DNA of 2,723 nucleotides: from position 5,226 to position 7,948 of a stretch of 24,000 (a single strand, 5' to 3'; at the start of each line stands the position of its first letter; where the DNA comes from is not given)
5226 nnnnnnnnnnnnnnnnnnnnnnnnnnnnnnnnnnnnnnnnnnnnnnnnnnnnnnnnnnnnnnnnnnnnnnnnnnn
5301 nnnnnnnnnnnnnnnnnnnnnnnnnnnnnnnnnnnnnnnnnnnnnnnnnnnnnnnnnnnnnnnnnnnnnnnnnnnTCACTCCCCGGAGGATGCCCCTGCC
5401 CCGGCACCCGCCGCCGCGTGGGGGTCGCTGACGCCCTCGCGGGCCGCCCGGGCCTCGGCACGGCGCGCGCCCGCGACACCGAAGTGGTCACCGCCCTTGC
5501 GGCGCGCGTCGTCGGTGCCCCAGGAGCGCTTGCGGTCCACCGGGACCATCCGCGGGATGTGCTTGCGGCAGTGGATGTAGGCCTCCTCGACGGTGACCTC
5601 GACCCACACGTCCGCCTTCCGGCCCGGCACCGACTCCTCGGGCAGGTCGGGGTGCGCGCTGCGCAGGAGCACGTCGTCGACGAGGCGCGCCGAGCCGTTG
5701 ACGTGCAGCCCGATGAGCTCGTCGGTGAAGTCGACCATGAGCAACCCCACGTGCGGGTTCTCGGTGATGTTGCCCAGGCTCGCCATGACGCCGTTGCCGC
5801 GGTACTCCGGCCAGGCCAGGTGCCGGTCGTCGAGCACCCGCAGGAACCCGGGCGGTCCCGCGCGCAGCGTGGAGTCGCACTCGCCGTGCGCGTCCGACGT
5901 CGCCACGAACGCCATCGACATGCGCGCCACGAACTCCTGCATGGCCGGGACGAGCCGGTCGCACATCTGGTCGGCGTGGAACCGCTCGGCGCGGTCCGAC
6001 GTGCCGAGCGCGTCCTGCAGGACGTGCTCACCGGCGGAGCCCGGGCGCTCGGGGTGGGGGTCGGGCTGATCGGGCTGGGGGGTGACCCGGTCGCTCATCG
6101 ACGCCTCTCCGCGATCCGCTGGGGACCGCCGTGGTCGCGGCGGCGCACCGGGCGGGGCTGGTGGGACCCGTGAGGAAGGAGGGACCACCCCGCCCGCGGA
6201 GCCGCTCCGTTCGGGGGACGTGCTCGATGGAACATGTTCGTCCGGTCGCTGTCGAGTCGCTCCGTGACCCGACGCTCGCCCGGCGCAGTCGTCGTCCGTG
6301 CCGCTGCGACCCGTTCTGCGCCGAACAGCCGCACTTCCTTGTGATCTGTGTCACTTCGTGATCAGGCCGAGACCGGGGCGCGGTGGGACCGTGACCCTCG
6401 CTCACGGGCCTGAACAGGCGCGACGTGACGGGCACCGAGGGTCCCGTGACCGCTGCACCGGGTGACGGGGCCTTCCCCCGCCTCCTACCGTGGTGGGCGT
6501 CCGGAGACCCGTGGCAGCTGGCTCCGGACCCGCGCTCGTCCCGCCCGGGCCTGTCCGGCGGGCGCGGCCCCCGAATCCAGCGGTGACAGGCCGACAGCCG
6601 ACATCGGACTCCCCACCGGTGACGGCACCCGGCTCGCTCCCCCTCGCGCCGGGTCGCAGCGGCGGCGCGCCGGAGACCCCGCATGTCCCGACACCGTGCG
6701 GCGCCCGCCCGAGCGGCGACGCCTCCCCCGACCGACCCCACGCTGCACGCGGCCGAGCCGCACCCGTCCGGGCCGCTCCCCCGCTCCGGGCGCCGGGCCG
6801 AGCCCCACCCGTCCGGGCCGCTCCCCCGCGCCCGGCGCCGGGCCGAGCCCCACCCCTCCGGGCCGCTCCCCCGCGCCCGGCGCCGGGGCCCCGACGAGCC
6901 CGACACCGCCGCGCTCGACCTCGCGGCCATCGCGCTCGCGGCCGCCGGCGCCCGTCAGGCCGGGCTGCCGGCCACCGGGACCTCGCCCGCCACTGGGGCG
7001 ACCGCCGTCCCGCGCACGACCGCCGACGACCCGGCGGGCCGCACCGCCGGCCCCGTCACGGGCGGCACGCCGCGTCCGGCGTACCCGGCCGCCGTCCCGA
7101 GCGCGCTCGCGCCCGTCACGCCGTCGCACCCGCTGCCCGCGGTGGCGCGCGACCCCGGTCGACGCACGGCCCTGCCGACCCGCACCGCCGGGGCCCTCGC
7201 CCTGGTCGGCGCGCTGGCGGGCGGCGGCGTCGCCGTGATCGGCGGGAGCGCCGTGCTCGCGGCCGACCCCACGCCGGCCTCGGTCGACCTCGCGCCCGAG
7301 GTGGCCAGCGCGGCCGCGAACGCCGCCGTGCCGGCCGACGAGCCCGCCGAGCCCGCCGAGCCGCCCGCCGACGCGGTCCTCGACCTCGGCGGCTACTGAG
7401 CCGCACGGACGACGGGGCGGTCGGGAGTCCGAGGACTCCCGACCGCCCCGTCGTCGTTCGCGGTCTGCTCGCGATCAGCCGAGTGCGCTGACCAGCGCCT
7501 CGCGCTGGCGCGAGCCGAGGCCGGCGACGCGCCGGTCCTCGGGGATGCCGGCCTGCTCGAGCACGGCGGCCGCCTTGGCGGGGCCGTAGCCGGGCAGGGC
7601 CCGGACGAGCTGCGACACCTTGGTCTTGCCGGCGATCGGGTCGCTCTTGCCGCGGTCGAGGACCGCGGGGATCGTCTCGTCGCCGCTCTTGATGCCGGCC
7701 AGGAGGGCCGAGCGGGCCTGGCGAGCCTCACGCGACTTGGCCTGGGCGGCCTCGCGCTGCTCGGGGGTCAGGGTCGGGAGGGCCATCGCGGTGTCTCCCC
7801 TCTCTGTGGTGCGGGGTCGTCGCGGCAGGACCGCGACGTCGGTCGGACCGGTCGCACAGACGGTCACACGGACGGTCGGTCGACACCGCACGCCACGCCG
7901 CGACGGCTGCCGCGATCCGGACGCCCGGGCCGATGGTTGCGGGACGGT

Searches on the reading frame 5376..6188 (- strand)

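Call 44: search_protein_families(library=pfam, proteins=[window:5376-6188:-], max_evalue=0.001)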
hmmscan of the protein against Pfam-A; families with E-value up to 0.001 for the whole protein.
window:5376-6188:- (270 aa): 1 family
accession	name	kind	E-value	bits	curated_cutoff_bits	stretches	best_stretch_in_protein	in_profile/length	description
PF01243.27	PNPOx_N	-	3.9e-14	53.5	28.1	1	80-207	2-120/120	Pyridoxamine 5'-phosphate oxidase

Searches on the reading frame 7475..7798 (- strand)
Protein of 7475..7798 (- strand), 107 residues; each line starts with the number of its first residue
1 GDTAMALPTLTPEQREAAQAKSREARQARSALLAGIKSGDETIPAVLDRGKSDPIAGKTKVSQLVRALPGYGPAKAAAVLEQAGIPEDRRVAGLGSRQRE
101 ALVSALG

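Call 44: search_protein_families(library=pfam, proteins=[window:7475-7798:-], max_evalue=0.001)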
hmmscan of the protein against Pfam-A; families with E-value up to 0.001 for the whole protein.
window:7475-7798:- (107 aa): 1 family
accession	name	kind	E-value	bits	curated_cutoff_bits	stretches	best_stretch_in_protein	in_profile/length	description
PF22525.1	H2TH_5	-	4e-20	72.1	27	1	36-104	1-69/71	S13-like H2TH domain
